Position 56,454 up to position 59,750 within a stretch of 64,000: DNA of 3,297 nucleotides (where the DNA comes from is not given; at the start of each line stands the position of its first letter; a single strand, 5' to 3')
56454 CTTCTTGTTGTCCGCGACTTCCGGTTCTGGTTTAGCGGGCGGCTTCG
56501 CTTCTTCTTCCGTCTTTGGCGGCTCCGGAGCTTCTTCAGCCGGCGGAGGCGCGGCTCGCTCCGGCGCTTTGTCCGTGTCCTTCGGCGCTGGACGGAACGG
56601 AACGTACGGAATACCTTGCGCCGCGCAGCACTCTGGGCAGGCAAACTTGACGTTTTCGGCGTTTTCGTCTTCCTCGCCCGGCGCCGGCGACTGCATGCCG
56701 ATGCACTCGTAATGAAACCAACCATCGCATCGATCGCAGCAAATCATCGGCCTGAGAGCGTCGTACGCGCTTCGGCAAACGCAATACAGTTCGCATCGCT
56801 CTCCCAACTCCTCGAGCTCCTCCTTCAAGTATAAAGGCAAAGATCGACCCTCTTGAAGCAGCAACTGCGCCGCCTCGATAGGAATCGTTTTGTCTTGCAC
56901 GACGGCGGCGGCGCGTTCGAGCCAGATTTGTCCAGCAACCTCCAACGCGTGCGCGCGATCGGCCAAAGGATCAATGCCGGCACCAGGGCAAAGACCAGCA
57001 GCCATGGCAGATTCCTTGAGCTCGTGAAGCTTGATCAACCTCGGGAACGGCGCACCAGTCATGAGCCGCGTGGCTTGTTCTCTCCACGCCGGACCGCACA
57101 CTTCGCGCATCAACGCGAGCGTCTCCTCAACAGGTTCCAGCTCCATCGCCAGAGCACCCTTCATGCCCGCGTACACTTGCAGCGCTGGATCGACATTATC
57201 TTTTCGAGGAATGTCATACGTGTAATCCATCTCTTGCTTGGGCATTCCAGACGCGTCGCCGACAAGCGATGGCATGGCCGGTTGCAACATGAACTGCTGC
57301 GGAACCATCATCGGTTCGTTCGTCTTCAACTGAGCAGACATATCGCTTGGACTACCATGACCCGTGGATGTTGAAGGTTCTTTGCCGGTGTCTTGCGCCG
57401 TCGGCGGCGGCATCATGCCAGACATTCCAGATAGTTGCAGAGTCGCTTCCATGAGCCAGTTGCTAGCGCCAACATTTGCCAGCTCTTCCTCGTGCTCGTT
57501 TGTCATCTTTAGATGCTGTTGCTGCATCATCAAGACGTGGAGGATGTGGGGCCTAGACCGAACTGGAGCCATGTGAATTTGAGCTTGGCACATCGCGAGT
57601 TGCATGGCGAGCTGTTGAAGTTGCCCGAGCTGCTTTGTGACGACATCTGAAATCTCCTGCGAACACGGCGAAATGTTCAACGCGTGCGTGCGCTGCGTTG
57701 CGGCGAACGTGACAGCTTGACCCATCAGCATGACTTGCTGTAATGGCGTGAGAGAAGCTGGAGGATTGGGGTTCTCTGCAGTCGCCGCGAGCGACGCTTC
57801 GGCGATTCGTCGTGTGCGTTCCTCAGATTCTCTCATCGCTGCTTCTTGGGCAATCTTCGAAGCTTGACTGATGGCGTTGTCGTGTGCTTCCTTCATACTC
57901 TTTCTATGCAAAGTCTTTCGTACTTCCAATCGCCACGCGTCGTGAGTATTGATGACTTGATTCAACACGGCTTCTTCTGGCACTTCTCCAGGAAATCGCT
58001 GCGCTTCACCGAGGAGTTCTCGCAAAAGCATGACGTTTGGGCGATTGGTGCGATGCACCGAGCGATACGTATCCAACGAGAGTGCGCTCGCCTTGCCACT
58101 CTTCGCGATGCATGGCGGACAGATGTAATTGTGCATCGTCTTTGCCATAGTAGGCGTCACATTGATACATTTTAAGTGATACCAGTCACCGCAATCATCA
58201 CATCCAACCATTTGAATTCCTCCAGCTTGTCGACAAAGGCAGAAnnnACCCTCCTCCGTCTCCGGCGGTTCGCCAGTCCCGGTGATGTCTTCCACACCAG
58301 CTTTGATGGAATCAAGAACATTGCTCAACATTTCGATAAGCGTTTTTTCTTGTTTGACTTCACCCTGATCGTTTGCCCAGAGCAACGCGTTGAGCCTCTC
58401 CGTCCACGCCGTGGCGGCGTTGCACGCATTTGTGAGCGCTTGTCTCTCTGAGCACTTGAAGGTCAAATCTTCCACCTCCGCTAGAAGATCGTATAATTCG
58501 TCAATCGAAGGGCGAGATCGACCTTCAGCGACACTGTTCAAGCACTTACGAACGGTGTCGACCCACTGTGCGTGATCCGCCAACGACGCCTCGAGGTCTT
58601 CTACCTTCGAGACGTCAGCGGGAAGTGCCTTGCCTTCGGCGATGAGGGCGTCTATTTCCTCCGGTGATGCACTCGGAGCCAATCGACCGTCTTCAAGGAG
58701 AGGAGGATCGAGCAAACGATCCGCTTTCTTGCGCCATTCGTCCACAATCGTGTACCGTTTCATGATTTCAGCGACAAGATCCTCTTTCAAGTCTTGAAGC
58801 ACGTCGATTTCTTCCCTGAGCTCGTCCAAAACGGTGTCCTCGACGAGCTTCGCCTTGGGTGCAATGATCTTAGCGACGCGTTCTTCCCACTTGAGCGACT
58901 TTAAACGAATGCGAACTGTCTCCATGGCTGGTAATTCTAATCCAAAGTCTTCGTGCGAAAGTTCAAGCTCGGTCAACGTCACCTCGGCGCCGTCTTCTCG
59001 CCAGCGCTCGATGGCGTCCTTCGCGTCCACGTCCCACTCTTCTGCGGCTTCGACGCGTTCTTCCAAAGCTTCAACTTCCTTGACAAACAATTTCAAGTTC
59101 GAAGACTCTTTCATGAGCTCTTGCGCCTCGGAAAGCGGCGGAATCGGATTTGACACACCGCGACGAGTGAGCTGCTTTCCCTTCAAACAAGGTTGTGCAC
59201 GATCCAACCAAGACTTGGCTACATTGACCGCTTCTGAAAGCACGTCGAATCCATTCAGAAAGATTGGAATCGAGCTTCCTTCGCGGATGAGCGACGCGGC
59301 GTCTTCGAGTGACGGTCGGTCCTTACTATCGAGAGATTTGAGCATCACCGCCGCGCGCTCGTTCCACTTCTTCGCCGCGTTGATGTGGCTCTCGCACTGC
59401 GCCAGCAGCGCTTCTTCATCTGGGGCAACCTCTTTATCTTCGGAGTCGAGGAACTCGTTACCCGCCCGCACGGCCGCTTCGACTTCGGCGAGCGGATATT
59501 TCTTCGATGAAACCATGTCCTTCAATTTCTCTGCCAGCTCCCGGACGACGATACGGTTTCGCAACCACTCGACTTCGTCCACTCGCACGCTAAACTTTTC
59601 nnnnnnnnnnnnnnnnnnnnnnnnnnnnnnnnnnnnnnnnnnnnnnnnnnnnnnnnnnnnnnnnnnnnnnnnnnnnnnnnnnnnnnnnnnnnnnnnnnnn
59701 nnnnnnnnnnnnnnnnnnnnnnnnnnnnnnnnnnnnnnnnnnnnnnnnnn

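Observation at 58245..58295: Single in-frame TAG immediately precedes a perfectly formed PHD finger in the JARID-like gene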

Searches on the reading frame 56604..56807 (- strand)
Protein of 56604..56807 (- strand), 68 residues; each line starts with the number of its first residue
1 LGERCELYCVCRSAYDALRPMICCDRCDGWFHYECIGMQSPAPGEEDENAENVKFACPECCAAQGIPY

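Call 48: search_solved_structures(query=window:56604-56807:-, max_evalue=0.000001, show_alignments=1)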
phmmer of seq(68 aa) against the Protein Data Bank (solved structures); distinct sequences matched with E-value up to 0.000001: 15.
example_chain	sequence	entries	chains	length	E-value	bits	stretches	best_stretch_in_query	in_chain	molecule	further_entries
4l7x_A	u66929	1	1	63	4e-11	46.4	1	7-63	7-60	Death-inducer obliterator 1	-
2m3h_A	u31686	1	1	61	1e-10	45.1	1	6-61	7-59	Death-inducer obliterator 1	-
5wlf_A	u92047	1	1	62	1.1e-10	45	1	6-64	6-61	Protein partner of snf, isoform A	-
1wem_A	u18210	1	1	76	1.6e-10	44.5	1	6-65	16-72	Death associated transcription factor 1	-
5wle_A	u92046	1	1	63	1.6e-10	44.5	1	6-62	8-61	Protein partner of snf, isoform A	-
3kqi_A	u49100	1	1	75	8.1e-10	42.3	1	6-62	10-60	PHD finger protein 2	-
2fui_A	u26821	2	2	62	1.2e-09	41.7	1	1-63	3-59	bromodomain PHD finger transcription factor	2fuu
7m10_A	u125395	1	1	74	1.2e-09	41.7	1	6-62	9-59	Lysine-specific demethylase PHF2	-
2f6j_A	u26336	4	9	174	9.3e-09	38.9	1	1-63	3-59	bromodomain PHD finger transcription factor | Nucleosome-remodeling factor subunit BPTF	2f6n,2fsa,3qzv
8f8y_A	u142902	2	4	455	3.7e-08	37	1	6-61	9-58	Lysine-specific demethylase PHF2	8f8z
3kv4_A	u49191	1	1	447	4.1e-08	36.9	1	6-63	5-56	PHD finger protein 8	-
6aze_A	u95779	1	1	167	7.4e-08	36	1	6-63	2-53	Nucleosome-remodeling factor subunit BPTF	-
3kv5_D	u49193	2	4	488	1.6e-07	35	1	7-65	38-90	JmjC domain-containing histone demethylation protein 1D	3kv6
2ri7_A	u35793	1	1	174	1.7e-07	34.9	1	1-63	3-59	Nucleosome-remodeling factor subunit BPTF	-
1wep_A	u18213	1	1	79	9.4e-07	32.5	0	7-65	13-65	PHF8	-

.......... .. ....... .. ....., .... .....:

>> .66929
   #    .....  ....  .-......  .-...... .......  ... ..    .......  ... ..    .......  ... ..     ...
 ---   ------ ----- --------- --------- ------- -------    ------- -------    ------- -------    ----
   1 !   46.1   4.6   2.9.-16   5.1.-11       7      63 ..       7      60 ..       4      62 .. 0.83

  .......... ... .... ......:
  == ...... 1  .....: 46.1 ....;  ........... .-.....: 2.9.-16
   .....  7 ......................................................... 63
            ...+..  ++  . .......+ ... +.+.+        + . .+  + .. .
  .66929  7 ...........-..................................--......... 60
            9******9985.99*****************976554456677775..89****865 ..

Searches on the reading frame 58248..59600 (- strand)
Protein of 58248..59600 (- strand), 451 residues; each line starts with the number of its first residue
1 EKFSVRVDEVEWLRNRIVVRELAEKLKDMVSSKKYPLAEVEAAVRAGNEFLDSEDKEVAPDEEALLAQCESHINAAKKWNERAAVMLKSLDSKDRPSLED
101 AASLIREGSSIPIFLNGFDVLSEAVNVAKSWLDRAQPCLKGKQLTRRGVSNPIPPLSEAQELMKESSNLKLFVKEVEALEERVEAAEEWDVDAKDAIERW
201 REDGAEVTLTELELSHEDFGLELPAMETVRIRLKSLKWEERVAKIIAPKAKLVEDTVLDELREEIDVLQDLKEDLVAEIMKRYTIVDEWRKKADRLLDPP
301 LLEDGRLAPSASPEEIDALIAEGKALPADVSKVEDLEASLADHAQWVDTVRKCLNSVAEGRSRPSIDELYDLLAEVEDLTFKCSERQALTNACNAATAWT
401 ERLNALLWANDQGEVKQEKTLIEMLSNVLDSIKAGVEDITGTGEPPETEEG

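Call 33: find_homologous_proteins(query=window:58248-59600:-, max_evalue=1e-10)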
Query window:58248-59600:- (451 aa): 1 proteins with E <= 1e-10 among 8000 candidates.
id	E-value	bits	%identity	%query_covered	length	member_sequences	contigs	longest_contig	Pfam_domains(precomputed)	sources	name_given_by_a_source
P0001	5.1e-166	571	82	73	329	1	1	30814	PF08429.17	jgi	jgi:histone demethylase JARID1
